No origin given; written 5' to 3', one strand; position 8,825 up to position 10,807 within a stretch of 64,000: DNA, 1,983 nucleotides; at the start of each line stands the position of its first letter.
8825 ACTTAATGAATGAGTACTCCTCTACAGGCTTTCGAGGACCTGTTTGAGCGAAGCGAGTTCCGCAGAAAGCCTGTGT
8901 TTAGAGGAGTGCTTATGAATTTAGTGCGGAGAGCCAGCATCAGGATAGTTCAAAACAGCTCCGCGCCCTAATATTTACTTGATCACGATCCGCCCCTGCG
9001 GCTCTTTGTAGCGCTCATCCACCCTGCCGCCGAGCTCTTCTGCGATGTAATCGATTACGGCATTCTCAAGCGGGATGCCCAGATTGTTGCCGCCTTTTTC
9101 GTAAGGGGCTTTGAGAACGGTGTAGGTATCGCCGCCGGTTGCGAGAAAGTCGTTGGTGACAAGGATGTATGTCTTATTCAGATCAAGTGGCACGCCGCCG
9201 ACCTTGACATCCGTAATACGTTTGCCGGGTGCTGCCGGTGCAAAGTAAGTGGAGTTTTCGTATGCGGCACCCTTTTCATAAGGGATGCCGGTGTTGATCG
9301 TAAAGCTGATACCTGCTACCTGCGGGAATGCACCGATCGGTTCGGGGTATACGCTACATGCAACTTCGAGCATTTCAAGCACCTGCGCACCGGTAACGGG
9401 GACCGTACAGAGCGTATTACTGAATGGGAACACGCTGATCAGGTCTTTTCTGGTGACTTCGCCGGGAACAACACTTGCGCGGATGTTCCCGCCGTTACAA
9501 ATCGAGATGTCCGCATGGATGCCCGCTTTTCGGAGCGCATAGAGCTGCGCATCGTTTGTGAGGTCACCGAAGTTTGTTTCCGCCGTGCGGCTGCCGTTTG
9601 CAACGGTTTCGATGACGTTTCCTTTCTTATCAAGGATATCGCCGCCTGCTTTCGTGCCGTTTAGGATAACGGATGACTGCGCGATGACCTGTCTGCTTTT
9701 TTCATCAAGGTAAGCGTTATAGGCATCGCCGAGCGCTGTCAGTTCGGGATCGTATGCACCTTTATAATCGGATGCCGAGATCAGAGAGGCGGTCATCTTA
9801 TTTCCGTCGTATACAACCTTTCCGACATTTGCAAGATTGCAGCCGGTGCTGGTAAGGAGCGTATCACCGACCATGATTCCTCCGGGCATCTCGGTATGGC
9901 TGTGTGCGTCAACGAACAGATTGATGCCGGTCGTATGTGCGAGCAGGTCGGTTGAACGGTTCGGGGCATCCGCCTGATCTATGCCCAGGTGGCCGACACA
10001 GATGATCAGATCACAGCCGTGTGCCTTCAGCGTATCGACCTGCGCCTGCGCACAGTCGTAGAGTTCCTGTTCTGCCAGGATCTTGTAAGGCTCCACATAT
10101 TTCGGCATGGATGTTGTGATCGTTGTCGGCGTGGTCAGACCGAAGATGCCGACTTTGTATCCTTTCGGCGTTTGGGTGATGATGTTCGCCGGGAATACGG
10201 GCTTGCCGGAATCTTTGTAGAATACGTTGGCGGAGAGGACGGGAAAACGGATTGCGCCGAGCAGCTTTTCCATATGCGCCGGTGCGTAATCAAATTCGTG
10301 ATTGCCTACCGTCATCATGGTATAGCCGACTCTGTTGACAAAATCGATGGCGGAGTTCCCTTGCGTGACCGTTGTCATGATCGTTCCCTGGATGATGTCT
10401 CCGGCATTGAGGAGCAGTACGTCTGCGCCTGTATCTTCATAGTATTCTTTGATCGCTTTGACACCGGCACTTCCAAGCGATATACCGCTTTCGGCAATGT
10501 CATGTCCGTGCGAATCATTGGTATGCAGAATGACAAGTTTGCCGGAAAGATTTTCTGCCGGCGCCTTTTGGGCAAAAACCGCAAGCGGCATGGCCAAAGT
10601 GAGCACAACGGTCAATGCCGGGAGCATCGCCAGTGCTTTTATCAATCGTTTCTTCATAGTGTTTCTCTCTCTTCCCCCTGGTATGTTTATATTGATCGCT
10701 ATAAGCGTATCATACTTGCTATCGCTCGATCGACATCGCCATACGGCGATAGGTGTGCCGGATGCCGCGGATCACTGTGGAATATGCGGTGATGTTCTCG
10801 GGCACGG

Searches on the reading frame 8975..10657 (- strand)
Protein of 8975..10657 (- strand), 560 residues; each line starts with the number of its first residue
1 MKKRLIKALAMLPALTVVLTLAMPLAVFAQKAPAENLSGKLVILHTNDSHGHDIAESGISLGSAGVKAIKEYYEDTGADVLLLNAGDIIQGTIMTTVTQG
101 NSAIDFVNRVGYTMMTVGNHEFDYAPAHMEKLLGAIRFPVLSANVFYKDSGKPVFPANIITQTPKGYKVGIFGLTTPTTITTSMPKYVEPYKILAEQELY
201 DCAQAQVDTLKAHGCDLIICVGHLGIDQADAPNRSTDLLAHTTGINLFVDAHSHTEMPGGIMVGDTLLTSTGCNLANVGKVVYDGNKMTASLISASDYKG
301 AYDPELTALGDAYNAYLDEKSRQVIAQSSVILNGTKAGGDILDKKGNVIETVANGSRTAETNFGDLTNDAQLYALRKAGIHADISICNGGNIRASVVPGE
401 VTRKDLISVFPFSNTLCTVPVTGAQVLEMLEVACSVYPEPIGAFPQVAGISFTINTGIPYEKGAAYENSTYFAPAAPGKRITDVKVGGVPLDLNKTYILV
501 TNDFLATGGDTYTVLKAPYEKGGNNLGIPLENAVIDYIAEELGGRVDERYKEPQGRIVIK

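Call 9: search_protein_families(library=pfam, proteins=[window:8975-10657:-], max_evalue=0.01)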
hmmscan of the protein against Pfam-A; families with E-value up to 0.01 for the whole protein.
window:8975-10657:- (560 aa): 2 families
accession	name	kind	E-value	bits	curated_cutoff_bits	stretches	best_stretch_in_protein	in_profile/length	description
PF02872.23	5_nucleotid_C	-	7.2e-39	133.9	23.6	1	354-516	15-157/158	5'-nucleotidase, C-terminal domain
PF00149.33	Metallophos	-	4.3e-08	34.3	21.5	1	42-255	2-190/191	Calcineurin-like phosphoesterase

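Call 15: find_encoding_contigs(protein=window:8975-10657:-, flank=8000, max_places=10)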
Protein window:8975-10657:- (560 aa): 9 contigs read that carry it; 4 places shown.
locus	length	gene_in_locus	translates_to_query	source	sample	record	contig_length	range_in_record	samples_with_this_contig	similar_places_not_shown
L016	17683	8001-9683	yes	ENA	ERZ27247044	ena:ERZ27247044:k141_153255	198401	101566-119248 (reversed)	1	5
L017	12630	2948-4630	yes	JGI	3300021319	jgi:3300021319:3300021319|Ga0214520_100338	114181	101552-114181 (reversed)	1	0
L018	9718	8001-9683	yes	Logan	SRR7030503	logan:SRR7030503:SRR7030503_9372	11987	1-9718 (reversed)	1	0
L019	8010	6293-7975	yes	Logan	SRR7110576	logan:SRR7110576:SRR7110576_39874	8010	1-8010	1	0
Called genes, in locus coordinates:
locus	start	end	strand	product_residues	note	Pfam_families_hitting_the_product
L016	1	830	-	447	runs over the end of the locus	PF01547:SBP_bac_1, PF13416:SBP_bac_8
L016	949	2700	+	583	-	PF02743:dCache_1 (weak), PF06580:His_kinase, PF02518:HATPase_c (weak)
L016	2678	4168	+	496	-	PF00072:Response_reg, PF12833:HTH_18, PF00165:HTH_AraC (weak)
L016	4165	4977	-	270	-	-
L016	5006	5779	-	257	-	PF05857:TraX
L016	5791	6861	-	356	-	PF00990:GGDEF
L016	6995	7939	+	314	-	PF25509:DUF7916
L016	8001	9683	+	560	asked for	PF00149:Metallophos, PF02872:5_nucleotid_C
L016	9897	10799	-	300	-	PF12773:DZR (weak), PF13240:Zn_Ribbon_1, PF13248:Zn_ribbon_3 (faint)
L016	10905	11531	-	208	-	PF00239:Resolvase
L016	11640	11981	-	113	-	-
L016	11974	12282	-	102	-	-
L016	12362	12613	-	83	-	PF01381:HTH_3 (weak)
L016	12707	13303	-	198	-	-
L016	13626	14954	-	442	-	PF05525:Branch_AA_trans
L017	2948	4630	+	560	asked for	PF00149:Metallophos, PF02872:5_nucleotid_C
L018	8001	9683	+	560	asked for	PF00149:Metallophos, PF02872:5_nucleotid_C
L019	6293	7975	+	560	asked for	PF00149:Metallophos, PF02872:5_nucleotid_C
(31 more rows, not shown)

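Call 70: find_homologous_proteins(query=window:8975-10657:-, max_evalue=1e-150)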
Query window:8975-10657:- (560 aa): 6 proteins with E <= 1e-150 among 8000 candidates.
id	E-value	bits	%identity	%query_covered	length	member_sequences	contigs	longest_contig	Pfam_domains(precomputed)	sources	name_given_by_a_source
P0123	8.2e-273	924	72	100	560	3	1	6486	PF00149.34,PF02872.24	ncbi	-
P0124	1.4e-176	606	52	96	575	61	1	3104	PF00149.34,PF02872.24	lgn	-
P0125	1.7e-176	606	52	95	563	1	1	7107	PF00149.34,PF02872.24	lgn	-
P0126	3.4e-172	592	50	100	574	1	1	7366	PF00149.34,PF02872.24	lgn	-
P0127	5.4e-171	588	50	100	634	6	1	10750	PF01476.27,PF00149.34,PF02872.24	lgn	-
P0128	5.7e-170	584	48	100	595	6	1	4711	PF00149.34,PF02872.24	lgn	-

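Call 71: find_encoding_contigs(protein=P0123, flank=7000, max_places=5)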
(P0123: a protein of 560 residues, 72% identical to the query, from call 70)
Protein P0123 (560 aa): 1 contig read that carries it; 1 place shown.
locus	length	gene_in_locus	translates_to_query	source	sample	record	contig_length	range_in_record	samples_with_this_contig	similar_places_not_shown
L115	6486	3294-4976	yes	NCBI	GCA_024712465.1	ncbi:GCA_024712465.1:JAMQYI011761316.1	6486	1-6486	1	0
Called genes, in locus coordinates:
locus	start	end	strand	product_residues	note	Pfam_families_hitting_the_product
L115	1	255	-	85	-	?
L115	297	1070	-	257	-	PF05857:TraX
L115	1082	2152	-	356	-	PF00990:GGDEF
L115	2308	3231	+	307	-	PF25509:DUF7916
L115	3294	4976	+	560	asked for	PF00149:Metallophos, PF02872:5_nucleotid_C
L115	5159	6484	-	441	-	?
